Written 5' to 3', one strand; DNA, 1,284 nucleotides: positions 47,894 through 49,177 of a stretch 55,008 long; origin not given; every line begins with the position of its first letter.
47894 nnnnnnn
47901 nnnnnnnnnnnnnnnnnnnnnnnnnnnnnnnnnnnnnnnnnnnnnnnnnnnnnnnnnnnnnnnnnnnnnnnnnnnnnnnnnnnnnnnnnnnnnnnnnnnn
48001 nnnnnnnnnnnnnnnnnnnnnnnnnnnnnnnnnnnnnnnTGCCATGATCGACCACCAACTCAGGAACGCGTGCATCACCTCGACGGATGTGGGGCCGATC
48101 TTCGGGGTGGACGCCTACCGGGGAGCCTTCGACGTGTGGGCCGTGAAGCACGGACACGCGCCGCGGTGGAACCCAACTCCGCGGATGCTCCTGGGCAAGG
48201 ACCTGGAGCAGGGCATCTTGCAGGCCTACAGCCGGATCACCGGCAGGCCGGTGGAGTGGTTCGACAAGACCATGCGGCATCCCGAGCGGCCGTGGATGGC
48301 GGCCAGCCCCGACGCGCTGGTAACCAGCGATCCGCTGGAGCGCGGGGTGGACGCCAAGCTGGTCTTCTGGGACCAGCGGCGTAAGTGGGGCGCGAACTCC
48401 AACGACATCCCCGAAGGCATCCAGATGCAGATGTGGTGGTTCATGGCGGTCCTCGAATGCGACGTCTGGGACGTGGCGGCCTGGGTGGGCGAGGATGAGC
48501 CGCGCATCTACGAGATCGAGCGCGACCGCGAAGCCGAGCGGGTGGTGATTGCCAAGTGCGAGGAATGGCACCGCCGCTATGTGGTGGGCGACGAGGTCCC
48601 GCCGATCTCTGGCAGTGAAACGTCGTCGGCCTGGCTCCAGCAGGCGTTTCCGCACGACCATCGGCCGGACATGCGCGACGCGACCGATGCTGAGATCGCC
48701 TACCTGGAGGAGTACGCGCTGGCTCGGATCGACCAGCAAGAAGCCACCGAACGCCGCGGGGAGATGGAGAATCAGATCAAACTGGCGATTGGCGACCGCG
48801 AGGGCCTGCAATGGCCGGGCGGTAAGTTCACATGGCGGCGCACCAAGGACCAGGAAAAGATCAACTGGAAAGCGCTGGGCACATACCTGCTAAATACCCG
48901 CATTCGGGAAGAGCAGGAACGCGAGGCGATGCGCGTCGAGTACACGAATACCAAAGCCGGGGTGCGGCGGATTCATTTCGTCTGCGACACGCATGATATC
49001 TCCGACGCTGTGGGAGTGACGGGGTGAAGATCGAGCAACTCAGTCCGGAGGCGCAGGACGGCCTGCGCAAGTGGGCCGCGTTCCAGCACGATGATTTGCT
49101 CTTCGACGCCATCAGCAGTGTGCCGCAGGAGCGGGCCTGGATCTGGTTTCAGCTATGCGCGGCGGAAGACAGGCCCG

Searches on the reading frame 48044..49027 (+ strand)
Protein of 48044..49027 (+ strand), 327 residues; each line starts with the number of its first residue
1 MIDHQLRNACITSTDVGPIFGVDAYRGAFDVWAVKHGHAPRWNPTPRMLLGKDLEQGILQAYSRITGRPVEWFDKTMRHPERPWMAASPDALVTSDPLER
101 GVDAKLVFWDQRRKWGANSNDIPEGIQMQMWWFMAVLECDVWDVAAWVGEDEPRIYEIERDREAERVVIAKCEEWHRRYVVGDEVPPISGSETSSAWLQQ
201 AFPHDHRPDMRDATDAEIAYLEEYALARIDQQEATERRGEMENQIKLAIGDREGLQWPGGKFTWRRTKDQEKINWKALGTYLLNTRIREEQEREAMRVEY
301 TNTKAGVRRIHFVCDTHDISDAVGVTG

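Call 72: search_protein_families(library=pfam, proteins=[window:48044-49027:+], max_evalue=0.001)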
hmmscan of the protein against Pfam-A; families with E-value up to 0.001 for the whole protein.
window:48044-49027:+ (327 aa): 1 family
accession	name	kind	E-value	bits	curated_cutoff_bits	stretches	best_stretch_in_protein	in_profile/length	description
PF09588.16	YqaJ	-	8e-15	55.8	22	1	4-138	3-148/150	YqaJ-like viral recombinase domain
